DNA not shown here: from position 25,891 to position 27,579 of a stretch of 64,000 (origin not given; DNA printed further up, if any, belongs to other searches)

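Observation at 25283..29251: Four-gene envelope module: ECF sigma, anti-sigma, GIN-beta-helix fused to OM beta-barrel, GIN lipoprotein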

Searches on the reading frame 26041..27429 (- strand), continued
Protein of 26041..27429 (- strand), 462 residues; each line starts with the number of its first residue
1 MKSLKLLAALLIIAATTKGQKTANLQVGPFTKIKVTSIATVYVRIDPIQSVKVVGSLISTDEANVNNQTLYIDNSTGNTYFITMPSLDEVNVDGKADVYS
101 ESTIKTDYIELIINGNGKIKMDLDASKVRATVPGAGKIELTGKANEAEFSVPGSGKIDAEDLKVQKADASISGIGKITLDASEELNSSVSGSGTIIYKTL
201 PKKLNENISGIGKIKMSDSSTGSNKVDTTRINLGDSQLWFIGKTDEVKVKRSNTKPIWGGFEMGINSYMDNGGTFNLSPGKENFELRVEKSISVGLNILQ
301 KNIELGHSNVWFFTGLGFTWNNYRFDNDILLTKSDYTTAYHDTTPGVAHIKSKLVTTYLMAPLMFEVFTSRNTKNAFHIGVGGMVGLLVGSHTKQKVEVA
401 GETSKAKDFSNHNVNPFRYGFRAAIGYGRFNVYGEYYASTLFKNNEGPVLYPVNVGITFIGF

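Call 43: fold_search(model_id=the predicted structure, library=pdb)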
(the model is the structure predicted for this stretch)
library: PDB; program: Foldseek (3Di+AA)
matches with E <= 10: 787; with E <= 0.001: 21
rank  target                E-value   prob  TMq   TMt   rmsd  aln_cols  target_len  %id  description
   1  3pet_A                2.2e-14  1.00  0.40  0.81   2.6       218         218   27  Crystal structure of a putative adhesin (BF0245) from Bacteroides fragilis NCTC 9343 at 2.07 A resolution (released 2011-02-09)
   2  3lyc_J                1.8e-12  1.00  0.38  0.68   3.3       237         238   20  Crystal structure of Putative pectinase (YP_001304412.1) from Parabacteroides distasonis ATCC 8503 at 2.30 A resolutio (released 2010-03-16)
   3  3lyc_N                2.1e-12  1.00  0.36  0.65   5.2       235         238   20  Crystal structure of Putative pectinase (YP_001304412.1) from Parabacteroides distasonis ATCC 8503 at 2.30 A resolutio (released 2010-03-16)
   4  3lyc_L                1.5e-11  1.00  0.38  0.69   3.2       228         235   21  Crystal structure of Putative pectinase (YP_001304412.1) from Parabacteroides distasonis ATCC 8503 at 2.30 A resolutio (released 2010-03-16)
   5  3lyc_D                2.2e-11  1.00  0.37  0.66   4.0       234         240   20  Crystal structure of Putative pectinase (YP_001304412.1) from Parabacteroides distasonis ATCC 8503 at 2.30 A resolutio (released 2010-03-16)
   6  3lyc_F                3.2e-11  1.00  0.36  0.64   5.2       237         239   20  Crystal structure of Putative pectinase (YP_001304412.1) from Parabacteroides distasonis ATCC 8503 at 2.30 A resolutio (released 2010-03-16)
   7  3lyc_A                4.0e-11  1.00  0.36  0.64   4.8       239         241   19  Crystal structure of Putative pectinase (YP_001304412.1) from Parabacteroides distasonis ATCC 8503 at 2.30 A resolutio (released 2010-03-16)
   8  3lyc_B                7.5e-11  1.00  0.35  0.62   5.8       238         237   20  Crystal structure of Putative pectinase (YP_001304412.1) from Parabacteroides distasonis ATCC 8503 at 2.30 A resolutio (released 2010-03-16)
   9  3lyc_P                8.3e-11  1.00  0.36  0.67   4.2       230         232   20  Crystal structure of Putative pectinase (YP_001304412.1) from Parabacteroides distasonis ATCC 8503 at 2.30 A resolutio (released 2010-03-16)
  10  3jx8_D                5.5e-10  1.00  0.37  0.64   4.4       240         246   22  Crystal structure of Putative lipid binding protein (YP_001304415.1) from Parabacteroides distasonis ATCC 8503 at 2.16 (released 2009-11-10)
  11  4opw_A                1.2e-09  1.00  0.38  0.68   3.3       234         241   18  Crystal structure of a putative adhesin (PARMER_02777) from Parabacteroides merdae ATCC 43184 at 1.75 A resolution (released 2014-04-02)
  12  4opw_B                1.4e-09  1.00  0.38  0.68   3.3       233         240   18  Crystal structure of a putative adhesin (PARMER_02777) from Parabacteroides merdae ATCC 43184 at 1.75 A resolution (released 2014-04-02)
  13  3ljy_A                1.5e-09  1.00  0.37  0.67   3.9       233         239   20  Crystal structure of putative adhesin (YP_001304413.1) from Parabacteroides distasonis ATCC 8503 at 2.41 A resolution (released 2010-03-02)
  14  3jx8_A                3.3e-09  1.00  0.37  0.64   4.0       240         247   22  Crystal structure of Putative lipid binding protein (YP_001304415.1) from Parabacteroides distasonis ATCC 8503 at 2.16 (released 2009-11-10)
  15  3ljy_B                5.9e-09  1.00  0.37  0.67   3.7       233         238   21  Crystal structure of putative adhesin (YP_001304413.1) from Parabacteroides distasonis ATCC 8503 at 2.41 A resolution (released 2010-03-02)
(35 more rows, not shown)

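Call 52: search_protein_families(library=pfam, proteins=[L060:5201-6583:+, L060:6893-8515:+, L046:6746-7489:+], max_evalue=0.01)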
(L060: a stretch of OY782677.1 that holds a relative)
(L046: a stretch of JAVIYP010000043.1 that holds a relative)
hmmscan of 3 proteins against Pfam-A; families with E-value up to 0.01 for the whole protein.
L060:5201-6583:+ (460 aa): 0 families

L060:6893-8515:+ (540 aa): 2 families
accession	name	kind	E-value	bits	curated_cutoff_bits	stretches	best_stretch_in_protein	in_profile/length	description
PF10988.14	DUF2807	-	2.4e-38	132.1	24.2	1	41-235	2-178/181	Putative auto-transporter adhesin, head GIN domain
PF13568.12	OMP_b-brl_2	-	2.3e-06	28.3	27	1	343-518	16-172/175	Outer membrane protein beta-barrel domain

L046:6746-7489:+ (247 aa): 1 family
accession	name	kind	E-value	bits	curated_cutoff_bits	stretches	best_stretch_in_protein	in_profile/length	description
PF10988.14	DUF2807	-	1.6e-41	142.5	24.2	1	49-230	1-181/181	Putative auto-transporter adhesin, head GIN domain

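Call 53: search_protein_families(library=ncbifam, proteins=[L060:4686-5174:+, L043:4969-5457:+, L033:5265-5750:+, L074:4786-5271:+, L019:4678-5163:+], max_evalue=1e-25)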
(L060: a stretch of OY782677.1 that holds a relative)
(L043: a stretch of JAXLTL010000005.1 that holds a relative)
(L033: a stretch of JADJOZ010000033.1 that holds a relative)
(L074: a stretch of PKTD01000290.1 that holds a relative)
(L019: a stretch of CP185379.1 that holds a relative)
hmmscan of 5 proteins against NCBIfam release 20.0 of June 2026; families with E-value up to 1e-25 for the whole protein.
L060:4686-5174:+ (162 aa): 4 families
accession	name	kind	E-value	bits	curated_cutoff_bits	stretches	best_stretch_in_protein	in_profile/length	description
NF058625.1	sigma_PG0214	equivalog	1.9e-34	118.8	130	1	1-155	1-161/170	GFO_1088 family ECF-type sigma factor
TIGR02950.1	SigM_subfam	subfamily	3.3e-30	105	147.95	1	12-154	8-157/159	RNA polymerase sigma factor, SigM family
TIGR02985.1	Sig70_bacteroi1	subfamily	3.9e-26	92.2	126.4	1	12-154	9-161/162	RNA polymerase sigma-70 factor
TIGR02937.1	sigma70-ECF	superfamily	6.8e-26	90.9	42.9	1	11-154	8-164/165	sigma-70 family RNA polymerase sigma factor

L043:4969-5457:+ (162 aa): 5 families
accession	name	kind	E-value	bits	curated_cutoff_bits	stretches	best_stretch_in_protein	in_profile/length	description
TIGR02950.1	SigM_subfam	subfamily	7.9e-33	113.5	147.95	1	12-153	8-156/159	RNA polymerase sigma factor, SigM family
NF058625.1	sigma_PG0214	equivalog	3.7e-32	111.4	130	1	1-158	1-164/170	GFO_1088 family ECF-type sigma factor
TIGR02985.1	Sig70_bacteroi1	subfamily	4.9e-27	95.1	126.4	1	6-154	3-161/162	RNA polymerase sigma-70 factor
TIGR02937.1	sigma70-ECF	superfamily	2.9e-26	92.1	42.9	1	7-154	4-164/165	sigma-70 family RNA polymerase sigma factor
TIGR02983.1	SigE-fam_strep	subfamily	6.7e-26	91.1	141.55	1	2-155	4-158/162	SigE family RNA polymerase sigma factor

L033:5265-5750:+ (161 aa): 2 families
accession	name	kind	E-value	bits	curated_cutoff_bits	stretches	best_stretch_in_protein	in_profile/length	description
NF058625.1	sigma_PG0214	equivalog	4.9e-35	120.7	130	1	1-158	1-165/170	GFO_1088 family ECF-type sigma factor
TIGR02950.1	SigM_subfam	subfamily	1.1e-28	100.1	147.95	1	11-152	7-156/159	RNA polymerase sigma factor, SigM family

L074:4786-5271:+ (161 aa): 2 families
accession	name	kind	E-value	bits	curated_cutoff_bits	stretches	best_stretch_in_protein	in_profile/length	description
TIGR02950.1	SigM_subfam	subfamily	3.2e-30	105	147.95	1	10-153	6-157/159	RNA polymerase sigma factor, SigM family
NF058625.1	sigma_PG0214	equivalog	7.9e-30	103.8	130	1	1-155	1-162/170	GFO_1088 family ECF-type sigma factor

L019:4678-5163:+ (161 aa): 3 families
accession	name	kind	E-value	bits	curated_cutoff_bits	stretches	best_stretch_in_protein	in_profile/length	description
NF058625.1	sigma_PG0214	equivalog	9.7e-36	123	130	1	1-154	1-161/170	GFO_1088 family ECF-type sigma factor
TIGR02950.1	SigM_subfam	subfamily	3.9e-30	104.8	147.95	1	10-153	6-157/159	RNA polymerase sigma factor, SigM family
TIGR02985.1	Sig70_bacteroi1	subfamily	3.8e-26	92.2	126.4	1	5-153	2-161/162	RNA polymerase sigma-70 factor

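Call 65: find_encoding_contigs(protein=P0001, flank=4000, max_places=2)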
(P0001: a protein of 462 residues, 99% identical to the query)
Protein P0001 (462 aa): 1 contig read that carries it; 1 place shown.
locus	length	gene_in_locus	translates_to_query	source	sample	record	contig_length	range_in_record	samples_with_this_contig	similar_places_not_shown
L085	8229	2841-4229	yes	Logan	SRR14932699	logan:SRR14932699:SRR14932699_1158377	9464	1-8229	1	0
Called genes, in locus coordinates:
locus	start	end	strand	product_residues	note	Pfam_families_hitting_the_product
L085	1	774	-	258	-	?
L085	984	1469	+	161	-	PF04542:Sigma70_r2, PF08281:Sigma70_r4_2, PF04545:Sigma70_r4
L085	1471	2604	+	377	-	-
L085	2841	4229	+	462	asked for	PF10988:DUF2807, PF13568:OMP_b-brl_2 (weak)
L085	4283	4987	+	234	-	PF10988:DUF2807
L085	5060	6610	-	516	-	PF00083:Sugar_tr, PF05977:MFS_3 (faint), PF06609:TRI12, PF07690:MFS_1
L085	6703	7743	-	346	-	PF25917:BSH_RND, PF25919:BSH_CusB (faint), PF25876:HH_MFP_RND (faint), PF25954:Beta-barrel_RND_2 (faint), PF25885:HH_EMRA (weak), PF25963:Beta-barrel_AAEA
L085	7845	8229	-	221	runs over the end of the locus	PF00440:TetR_N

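Call 66: find_encoding_contigs(protein=P0002, flank=3000, max_places=2)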
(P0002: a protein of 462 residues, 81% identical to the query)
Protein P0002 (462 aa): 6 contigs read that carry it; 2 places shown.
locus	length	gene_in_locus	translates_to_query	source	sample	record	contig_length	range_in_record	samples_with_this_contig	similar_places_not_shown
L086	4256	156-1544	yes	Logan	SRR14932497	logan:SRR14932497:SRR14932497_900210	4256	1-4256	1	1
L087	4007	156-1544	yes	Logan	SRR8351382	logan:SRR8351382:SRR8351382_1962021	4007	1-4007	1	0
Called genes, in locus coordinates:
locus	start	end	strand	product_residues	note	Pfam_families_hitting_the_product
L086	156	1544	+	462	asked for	PF10988:DUF2807, PF13568:OMP_b-brl_2 (weak)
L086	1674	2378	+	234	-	PF10988:DUF2807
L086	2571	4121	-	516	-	PF00083:Sugar_tr, PF06609:TRI12, PF07690:MFS_1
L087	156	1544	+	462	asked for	PF10988:DUF2807, PF13568:OMP_b-brl_2 (weak)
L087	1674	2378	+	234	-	PF10988:DUF2807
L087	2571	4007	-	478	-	?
